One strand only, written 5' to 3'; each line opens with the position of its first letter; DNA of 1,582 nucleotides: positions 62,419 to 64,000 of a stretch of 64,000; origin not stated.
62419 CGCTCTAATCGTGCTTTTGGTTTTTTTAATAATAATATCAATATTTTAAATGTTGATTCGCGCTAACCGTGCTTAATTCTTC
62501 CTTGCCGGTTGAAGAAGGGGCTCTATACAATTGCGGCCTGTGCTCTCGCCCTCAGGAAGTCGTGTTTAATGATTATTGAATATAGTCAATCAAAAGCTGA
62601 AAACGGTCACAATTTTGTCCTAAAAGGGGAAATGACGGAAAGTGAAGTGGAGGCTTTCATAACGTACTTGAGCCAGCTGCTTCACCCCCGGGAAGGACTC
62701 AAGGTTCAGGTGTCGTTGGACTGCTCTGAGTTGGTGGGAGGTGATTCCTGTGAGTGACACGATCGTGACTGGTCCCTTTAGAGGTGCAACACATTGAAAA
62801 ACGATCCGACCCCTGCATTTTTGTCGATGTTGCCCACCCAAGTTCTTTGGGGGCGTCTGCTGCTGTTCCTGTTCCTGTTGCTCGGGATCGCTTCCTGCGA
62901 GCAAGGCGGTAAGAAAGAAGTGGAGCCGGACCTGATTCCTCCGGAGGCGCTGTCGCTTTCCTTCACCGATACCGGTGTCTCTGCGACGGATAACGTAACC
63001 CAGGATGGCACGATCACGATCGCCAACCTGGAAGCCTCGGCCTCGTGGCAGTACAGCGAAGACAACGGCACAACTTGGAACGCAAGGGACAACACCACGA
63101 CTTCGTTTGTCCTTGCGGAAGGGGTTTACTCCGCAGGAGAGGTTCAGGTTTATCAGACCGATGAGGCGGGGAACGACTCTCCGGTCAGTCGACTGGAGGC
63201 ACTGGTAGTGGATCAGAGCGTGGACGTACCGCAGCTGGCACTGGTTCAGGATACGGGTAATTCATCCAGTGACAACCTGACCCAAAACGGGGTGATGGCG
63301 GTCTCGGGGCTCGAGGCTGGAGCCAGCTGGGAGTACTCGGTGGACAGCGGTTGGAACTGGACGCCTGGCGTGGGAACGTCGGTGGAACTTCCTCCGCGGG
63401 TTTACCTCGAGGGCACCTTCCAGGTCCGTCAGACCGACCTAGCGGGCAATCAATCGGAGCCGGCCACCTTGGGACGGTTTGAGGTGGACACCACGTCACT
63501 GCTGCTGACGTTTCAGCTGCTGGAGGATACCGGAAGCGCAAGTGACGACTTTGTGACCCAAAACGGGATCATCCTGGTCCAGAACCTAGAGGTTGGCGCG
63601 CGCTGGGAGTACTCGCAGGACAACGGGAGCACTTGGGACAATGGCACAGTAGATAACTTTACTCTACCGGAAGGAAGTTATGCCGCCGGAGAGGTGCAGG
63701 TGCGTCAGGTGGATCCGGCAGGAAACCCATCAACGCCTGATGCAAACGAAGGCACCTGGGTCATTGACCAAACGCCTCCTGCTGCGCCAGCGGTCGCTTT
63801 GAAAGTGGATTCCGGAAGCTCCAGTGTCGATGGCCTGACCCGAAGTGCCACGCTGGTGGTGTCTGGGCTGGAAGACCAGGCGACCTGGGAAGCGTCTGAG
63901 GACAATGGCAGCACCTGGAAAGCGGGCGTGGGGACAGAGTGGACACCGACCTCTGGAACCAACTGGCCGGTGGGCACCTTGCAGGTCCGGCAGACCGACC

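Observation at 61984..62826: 840-bp AT-rich intergenic island with tandem ~55-bp repeats, a UUCG-type hairpin and a low-GC3 82-codon ORF, upstream of a repetitive adhesin-like lipoprotein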

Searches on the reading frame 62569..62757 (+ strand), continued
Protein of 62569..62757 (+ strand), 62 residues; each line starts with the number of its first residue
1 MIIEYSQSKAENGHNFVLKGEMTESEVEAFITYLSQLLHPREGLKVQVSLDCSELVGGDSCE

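Call 60: find_related_loci(query=A3, collection=metagenome_contigs, flank=5000)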
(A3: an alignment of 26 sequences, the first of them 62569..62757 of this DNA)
Query A3 (62 aa) in metagenome_contigs; peptide patterns used: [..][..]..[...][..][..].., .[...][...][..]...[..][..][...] (x = any residue, [..] = any of these).
81 stretches matched a pattern; 19 encode a relative of the query (tblastn E <= 1e-3); 19 distinct loci.
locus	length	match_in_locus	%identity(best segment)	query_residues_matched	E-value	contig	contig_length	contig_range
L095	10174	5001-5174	45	1-60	1e-14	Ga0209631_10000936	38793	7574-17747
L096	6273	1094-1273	42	1-62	2e-14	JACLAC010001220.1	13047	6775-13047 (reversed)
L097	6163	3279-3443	47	1-57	3e-14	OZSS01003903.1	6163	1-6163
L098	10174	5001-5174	42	1-60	4e-14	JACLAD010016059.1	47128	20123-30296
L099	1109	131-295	42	1-57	4e-14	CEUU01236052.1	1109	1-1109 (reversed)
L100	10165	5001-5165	42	1-57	4e-14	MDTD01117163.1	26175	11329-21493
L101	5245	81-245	44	1-57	1e-13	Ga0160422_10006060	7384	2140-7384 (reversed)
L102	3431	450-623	42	1-60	1e-13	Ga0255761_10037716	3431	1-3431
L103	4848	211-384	42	1-60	1e-13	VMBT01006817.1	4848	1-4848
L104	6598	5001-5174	42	1-60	1e-13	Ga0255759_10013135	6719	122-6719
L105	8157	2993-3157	42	1-57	1e-13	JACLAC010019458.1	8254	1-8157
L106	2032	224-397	42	1-60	1e-13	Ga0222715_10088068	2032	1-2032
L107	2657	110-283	42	1-60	1e-13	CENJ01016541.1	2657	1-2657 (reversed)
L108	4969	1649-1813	42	1-57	2e-13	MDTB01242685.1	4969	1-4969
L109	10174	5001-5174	42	1-60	2e-13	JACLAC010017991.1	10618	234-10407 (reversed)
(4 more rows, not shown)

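Call 73: search_protein_families(library=ncbifam, proteins=[window:62569-62757:+, P0017, P0006], max_evalue=1)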
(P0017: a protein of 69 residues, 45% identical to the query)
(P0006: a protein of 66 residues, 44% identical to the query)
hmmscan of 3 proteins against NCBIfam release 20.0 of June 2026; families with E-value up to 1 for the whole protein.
window:62569-62757:+ (62 aa): 0 families

P0017 (69 aa): 1 family
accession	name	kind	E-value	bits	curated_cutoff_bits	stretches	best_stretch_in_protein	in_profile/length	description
TIGR02744.1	TrbI_Ftype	equivalog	0.2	11.8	83.65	1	3-37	37-72/112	type-F conjugative transfer system protein TrbI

P0006 (66 aa): 0 families

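Call 86: find_encoding_contigs(protein=window:62569-62757:+, flank=10000, max_places=3)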
Protein window:62569-62757:+ (62 aa): 4 contigs read that carry it; 3 places shown.
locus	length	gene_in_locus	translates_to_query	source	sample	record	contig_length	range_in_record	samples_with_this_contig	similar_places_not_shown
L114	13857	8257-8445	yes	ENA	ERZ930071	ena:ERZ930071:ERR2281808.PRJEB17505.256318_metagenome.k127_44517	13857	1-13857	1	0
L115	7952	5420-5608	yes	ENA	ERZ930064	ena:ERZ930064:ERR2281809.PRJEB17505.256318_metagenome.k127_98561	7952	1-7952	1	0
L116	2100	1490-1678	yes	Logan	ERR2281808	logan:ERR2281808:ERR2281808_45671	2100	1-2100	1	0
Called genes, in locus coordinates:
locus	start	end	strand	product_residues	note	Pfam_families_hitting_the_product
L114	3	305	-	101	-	?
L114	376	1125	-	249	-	PF12973:Cupin_7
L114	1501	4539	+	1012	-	PF00989:PAS (faint), PF08448:PAS_4 (faint), PF13426:PAS_9 (faint), PF08447:PAS_3 (weak), PF02518:HATPase_c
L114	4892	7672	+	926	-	PF07696:7TMR-DISMED2, PF07695:7TMR-DISM_7TM, PF00512:HisKA, PF02518:HATPase_c, PF00072:Response_reg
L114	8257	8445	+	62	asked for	-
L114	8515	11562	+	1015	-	PF19077:Big_13 (faint), PF13205:Big_5 (weak), PF14312:FG-GAP_2 (weak)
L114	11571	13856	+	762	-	?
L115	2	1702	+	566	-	?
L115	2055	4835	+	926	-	PF07696:7TMR-DISMED2, PF07695:7TMR-DISM_7TM, PF00512:HisKA, PF02518:HATPase_c, PF00072:Response_reg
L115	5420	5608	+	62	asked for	-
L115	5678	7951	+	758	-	?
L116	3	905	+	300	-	?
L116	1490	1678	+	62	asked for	-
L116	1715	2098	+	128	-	?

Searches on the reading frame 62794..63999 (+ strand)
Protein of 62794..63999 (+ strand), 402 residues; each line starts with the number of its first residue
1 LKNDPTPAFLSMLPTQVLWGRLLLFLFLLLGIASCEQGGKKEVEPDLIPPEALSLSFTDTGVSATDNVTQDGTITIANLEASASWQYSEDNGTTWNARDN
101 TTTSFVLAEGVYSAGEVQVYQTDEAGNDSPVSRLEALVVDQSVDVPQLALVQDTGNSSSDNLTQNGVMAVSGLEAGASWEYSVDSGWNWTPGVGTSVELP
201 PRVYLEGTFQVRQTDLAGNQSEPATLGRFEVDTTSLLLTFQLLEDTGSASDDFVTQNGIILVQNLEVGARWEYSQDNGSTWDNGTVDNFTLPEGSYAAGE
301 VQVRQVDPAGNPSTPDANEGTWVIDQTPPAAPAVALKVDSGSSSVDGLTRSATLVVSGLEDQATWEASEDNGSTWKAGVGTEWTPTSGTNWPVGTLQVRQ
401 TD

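Call 11: search_protein_families(library=pfam, proteins=[window:62794-63999:+], max_evalue=1)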
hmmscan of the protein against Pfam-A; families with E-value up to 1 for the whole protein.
window:62794-63999:+ (402 aa): 6 families
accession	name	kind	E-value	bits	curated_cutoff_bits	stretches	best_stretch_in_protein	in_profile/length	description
PF19077.6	Big_13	-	5.8e-12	46.4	27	3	144-233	5-102/102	Bacterial Ig-like domain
PF17936.7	Big_6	-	1e-06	29.3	27.6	1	197-226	50-79/83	Bacterial Ig domain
PF03174.19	CHB_HEX_C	-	0.0034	17.7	23.6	0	268-310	34-70/76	Chitobiase/beta-hexosaminidase C-terminal domain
PF02012.26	BNR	-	0.032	14.6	27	1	86-96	1-11/12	BNR/Asp-box repeat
PF20245.3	DUF6600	-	0.38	11.3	27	0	358-393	3-39/102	Family of unknown function (DUF6600)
PF21471.3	Reelin_subrepeat-B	-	0.53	10.5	27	0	85-106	62-77/127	Reelin subrepeat B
